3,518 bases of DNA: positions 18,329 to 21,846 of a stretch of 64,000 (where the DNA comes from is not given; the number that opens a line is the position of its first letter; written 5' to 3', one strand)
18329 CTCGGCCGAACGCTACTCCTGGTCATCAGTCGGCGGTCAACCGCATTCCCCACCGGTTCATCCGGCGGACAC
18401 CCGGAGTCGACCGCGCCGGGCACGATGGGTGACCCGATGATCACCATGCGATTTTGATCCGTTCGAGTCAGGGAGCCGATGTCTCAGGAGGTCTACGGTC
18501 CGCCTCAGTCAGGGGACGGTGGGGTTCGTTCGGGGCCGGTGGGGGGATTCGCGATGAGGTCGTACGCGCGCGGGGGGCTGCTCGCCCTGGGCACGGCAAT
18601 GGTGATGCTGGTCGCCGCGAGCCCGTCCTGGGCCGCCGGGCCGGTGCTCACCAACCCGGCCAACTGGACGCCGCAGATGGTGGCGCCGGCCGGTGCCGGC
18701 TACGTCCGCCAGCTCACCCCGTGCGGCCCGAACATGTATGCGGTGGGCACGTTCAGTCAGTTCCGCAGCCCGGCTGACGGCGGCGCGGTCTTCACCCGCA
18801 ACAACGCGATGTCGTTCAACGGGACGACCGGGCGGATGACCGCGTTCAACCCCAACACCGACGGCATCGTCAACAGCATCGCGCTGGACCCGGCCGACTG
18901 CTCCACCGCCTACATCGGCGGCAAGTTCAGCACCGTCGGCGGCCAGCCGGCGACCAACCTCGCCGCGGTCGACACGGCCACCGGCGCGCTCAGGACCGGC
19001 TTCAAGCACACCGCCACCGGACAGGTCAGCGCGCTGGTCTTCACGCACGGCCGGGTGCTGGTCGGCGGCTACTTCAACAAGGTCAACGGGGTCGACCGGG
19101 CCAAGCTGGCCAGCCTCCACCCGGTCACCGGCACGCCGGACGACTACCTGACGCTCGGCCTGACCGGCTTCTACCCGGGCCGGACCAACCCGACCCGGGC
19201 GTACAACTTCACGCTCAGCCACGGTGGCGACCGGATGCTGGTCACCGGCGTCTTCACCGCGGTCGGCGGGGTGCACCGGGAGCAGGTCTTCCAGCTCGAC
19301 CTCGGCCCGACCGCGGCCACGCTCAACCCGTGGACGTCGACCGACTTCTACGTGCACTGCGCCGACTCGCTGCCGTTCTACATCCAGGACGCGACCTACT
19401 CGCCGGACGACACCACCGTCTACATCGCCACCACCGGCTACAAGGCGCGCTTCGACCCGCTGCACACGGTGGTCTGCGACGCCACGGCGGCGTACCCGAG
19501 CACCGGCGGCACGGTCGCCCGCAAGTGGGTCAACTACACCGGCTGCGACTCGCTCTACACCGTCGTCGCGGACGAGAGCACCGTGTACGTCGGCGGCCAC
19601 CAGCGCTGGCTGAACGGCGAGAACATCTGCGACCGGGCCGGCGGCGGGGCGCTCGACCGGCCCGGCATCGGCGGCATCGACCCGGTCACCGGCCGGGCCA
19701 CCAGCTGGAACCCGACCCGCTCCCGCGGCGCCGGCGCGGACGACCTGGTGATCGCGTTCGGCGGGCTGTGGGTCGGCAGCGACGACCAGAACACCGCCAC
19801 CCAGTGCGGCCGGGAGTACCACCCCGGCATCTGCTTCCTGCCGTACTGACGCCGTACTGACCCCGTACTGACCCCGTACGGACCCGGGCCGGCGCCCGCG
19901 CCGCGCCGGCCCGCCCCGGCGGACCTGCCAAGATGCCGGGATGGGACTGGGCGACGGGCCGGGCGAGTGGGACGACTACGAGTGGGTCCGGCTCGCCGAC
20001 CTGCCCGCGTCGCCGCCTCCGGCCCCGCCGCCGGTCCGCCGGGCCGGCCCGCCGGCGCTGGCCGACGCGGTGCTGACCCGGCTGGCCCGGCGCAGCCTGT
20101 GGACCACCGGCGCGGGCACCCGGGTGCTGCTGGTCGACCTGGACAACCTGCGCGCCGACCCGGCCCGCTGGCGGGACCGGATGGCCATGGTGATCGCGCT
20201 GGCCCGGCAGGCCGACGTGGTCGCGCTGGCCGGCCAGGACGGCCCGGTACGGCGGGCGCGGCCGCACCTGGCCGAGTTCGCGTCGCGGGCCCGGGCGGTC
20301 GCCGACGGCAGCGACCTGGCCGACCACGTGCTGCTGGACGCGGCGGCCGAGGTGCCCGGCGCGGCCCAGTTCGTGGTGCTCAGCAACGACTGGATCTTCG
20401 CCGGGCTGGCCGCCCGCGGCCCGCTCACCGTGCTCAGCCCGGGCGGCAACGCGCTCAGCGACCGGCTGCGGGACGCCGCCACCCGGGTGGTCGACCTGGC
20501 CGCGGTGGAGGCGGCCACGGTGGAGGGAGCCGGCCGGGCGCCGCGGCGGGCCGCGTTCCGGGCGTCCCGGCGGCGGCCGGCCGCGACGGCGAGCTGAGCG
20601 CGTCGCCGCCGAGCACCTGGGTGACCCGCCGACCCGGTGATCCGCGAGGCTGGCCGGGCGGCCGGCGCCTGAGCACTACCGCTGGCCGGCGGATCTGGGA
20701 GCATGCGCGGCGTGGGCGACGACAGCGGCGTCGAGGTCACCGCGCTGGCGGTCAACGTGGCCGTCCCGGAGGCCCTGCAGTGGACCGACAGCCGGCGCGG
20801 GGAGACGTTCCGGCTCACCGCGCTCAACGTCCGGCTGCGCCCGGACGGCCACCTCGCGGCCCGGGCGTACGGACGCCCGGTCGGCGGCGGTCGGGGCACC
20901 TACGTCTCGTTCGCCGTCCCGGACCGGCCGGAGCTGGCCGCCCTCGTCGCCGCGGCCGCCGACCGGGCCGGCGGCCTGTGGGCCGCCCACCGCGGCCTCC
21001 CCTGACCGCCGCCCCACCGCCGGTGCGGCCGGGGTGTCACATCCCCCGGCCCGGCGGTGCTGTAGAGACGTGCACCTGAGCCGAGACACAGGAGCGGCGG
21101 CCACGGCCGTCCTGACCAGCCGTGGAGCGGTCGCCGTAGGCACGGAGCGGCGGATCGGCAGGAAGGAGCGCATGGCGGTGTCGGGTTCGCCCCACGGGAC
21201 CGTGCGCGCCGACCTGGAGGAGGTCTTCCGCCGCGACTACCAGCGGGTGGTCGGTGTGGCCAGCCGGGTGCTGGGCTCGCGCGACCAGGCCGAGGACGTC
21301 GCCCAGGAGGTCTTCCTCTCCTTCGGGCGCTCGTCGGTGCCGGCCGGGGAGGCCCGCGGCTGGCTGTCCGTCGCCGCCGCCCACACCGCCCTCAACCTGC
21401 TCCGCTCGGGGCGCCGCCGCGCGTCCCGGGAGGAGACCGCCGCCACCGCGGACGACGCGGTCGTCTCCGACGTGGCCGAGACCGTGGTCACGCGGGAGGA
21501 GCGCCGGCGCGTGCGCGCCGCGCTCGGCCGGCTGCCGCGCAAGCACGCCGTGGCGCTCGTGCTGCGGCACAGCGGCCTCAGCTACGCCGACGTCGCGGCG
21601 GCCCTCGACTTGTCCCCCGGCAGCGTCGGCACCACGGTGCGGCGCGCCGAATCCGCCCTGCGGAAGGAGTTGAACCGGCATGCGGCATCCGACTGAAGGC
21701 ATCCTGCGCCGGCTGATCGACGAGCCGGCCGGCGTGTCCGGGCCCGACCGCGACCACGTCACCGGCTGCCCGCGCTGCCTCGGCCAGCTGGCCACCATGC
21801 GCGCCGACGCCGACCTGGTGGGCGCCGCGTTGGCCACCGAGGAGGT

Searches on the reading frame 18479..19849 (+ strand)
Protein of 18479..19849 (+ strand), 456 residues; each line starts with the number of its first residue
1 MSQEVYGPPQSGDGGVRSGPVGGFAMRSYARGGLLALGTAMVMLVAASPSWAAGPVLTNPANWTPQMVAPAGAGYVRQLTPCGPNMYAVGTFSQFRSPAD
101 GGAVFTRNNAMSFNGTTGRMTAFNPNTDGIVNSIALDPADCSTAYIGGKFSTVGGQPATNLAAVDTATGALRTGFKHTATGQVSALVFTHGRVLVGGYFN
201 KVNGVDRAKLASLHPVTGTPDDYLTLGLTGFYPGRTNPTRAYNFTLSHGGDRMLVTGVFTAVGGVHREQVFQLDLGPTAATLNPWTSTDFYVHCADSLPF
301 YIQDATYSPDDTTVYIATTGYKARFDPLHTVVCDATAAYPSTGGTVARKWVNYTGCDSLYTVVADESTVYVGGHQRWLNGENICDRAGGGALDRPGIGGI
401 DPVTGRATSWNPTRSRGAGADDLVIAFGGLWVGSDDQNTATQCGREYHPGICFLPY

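Call 53: search_protein_families(library=pfam, proteins=[window:18479-19849:+], max_evalue=0.001)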
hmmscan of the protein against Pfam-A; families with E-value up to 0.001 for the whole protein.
window:18479-19849:+ (456 aa): 2 families
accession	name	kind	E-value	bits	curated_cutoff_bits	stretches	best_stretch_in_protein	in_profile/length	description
PF17164.10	DUF5122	-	3.8e-07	30.7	27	0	191-221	4-33/36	Domain of unknown function (DUF5122) beta-propeller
PF12768.13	Rax2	-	0.00031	20.7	28.8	1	123-216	19-108/254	Rax2 C-terminal beta propeller domain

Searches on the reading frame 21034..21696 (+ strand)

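Call 53: search_protein_families(library=pfam, proteins=[window:21034-21696:+], max_evalue=0.001)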
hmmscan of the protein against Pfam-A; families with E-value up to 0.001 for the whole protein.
window:21034-21696:+ (220 aa): 2 families
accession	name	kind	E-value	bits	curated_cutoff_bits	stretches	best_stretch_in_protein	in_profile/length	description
PF08281.18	Sigma70_r4_2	-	1.2e-09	38.1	25.7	1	158-209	2-54/54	Sigma-70, region 4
PF04542.20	Sigma70_r2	-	1e-08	35.3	24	1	65-129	2-71/71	Sigma-70 region 2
